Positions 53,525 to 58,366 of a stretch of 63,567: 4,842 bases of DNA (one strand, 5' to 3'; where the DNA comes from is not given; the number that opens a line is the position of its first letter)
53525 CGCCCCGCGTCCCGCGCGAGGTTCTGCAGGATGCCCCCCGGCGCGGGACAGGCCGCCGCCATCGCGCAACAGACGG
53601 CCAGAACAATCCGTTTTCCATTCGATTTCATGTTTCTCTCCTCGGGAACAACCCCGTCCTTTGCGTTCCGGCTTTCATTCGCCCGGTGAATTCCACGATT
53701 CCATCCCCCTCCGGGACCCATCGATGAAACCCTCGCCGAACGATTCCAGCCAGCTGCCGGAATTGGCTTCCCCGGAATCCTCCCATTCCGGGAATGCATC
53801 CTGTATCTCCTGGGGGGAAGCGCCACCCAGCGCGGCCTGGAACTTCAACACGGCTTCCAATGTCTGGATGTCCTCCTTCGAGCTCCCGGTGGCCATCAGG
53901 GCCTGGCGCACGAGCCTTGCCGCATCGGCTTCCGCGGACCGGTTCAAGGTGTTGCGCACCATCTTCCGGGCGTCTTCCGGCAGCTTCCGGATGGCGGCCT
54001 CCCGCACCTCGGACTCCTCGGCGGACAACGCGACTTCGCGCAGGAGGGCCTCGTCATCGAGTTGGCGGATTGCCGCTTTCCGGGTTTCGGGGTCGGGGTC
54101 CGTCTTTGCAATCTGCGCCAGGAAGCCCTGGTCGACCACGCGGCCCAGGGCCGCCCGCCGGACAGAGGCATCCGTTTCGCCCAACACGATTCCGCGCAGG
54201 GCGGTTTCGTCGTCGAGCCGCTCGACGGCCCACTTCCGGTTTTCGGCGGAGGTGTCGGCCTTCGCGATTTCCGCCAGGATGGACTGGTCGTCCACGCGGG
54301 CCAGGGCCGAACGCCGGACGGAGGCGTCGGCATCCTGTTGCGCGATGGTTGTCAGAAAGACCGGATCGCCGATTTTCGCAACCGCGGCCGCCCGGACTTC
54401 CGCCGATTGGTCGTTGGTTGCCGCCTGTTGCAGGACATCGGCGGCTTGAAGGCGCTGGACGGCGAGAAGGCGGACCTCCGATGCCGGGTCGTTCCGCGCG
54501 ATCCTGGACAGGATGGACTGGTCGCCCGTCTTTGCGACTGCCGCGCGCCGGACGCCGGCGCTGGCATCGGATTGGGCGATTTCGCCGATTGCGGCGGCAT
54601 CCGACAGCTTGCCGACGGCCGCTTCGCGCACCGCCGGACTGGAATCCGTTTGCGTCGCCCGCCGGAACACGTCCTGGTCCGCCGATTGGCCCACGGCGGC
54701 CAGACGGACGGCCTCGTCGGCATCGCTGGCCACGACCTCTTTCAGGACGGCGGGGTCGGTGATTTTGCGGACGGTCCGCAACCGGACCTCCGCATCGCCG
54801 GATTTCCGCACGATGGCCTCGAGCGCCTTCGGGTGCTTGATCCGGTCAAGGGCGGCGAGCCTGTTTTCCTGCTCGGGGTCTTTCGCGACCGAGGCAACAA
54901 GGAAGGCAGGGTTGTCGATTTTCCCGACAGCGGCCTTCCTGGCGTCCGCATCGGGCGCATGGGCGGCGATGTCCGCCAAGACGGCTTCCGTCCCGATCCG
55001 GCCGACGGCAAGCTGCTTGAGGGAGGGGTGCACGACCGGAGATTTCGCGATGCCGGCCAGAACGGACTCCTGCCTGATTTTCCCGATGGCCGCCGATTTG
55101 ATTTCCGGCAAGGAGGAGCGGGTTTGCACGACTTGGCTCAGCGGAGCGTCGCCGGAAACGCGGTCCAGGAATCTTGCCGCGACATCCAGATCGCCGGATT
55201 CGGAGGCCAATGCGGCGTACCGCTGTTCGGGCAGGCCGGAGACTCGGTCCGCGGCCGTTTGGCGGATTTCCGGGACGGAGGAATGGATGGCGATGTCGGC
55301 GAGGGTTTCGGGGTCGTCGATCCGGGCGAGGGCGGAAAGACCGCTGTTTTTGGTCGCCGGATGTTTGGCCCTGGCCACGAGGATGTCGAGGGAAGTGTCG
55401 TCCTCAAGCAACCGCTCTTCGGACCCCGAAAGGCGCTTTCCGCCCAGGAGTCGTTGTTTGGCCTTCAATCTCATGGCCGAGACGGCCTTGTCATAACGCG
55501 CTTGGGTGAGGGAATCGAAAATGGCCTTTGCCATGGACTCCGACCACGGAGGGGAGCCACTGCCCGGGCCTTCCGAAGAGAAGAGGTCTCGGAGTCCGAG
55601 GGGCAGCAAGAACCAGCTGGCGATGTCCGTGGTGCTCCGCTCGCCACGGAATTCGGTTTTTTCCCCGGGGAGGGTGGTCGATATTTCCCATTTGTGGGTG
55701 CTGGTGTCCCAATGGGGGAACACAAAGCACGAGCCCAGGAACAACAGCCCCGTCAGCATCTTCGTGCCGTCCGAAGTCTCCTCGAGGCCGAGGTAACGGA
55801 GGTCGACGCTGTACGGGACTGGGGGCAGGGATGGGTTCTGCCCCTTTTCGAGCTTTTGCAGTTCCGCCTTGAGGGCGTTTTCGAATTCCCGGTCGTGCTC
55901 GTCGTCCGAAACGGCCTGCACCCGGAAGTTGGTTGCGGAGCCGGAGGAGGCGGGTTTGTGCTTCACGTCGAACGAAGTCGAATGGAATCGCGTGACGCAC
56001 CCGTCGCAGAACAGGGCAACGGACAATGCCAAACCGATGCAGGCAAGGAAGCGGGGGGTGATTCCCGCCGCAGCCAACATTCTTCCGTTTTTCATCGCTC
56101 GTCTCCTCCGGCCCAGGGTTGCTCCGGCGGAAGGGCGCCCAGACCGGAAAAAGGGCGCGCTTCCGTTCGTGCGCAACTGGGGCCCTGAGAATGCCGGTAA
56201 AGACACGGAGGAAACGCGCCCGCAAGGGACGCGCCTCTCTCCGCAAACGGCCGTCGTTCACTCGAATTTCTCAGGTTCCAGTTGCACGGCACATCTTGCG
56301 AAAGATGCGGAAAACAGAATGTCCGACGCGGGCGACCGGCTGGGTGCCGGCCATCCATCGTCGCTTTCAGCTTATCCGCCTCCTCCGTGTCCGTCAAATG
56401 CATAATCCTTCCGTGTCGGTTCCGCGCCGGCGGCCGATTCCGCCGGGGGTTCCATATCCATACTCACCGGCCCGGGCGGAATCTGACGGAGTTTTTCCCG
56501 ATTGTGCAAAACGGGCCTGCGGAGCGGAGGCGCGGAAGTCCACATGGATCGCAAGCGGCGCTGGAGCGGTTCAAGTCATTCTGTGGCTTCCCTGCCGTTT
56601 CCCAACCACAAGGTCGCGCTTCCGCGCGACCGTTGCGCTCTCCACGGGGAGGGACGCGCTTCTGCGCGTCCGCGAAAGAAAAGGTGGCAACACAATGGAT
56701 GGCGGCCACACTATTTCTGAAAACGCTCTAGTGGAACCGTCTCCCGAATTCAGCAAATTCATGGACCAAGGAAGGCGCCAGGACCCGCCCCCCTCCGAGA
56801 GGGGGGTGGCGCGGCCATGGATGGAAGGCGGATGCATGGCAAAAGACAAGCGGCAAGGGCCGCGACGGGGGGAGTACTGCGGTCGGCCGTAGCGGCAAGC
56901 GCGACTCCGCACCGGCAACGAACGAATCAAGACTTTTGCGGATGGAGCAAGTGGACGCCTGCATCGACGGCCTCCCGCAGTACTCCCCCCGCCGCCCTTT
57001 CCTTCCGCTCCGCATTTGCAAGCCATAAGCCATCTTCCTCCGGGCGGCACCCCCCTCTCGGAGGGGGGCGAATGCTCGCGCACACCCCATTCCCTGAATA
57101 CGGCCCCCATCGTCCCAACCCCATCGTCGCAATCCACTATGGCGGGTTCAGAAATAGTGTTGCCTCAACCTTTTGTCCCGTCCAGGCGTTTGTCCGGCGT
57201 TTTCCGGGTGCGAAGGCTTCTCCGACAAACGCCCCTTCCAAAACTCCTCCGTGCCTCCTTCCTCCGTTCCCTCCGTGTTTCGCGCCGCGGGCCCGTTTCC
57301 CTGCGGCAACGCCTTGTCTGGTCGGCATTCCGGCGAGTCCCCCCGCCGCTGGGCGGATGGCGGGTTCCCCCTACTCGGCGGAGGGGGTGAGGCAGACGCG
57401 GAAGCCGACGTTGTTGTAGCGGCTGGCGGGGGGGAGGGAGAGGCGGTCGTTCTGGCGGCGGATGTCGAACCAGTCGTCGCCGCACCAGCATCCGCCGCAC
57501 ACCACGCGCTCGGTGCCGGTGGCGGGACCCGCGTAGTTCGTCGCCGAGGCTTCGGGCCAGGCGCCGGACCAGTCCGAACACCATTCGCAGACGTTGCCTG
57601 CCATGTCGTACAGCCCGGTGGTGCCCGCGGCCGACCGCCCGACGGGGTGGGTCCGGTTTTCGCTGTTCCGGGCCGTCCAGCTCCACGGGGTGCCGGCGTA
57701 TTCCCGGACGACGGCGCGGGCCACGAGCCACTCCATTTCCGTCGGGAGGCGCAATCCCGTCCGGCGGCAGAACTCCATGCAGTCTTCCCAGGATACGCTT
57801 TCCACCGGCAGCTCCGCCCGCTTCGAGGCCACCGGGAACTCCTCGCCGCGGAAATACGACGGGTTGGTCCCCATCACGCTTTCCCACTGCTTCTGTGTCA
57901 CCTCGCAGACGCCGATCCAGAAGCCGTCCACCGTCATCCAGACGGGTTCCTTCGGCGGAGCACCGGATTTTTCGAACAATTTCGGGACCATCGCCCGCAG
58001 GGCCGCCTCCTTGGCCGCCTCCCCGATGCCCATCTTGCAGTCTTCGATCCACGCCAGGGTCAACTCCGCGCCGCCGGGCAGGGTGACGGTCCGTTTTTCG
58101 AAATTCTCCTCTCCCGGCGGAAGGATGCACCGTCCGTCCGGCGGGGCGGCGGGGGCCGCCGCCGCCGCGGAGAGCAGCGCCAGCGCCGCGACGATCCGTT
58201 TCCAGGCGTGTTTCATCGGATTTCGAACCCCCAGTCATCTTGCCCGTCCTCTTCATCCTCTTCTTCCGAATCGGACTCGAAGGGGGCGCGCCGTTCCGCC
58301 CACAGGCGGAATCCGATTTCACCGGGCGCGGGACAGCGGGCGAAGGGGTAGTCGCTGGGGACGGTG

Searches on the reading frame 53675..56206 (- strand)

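Call 52: search_protein_families(library=pfam, proteins=[window:53675-56206:-], max_evalue=0.001)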
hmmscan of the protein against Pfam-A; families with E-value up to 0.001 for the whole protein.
window:53675-56206:- (843 aa): 2 families
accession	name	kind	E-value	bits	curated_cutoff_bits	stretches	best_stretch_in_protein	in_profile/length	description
PF02985.28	HEAT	-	2.7e-07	30.7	23.5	0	592-613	5-25/31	HEAT repeat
PF13646.12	HEAT_2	-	4e-07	30.7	27.7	0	721-787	3-71/88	HEAT repeats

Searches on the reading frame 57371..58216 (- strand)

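Call 52: search_protein_families(library=pfam, proteins=[window:57371-58216:-], max_evalue=0.001)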
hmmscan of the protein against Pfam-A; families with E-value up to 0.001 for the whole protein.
window:57371-58216:- (281 aa): 1 family
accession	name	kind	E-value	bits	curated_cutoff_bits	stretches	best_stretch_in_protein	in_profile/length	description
PF03781.23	FGE-sulfatase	-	1.3e-31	110.6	23.3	1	93-274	31-253/255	Sulfatase-modifying factor enzyme 1-like domain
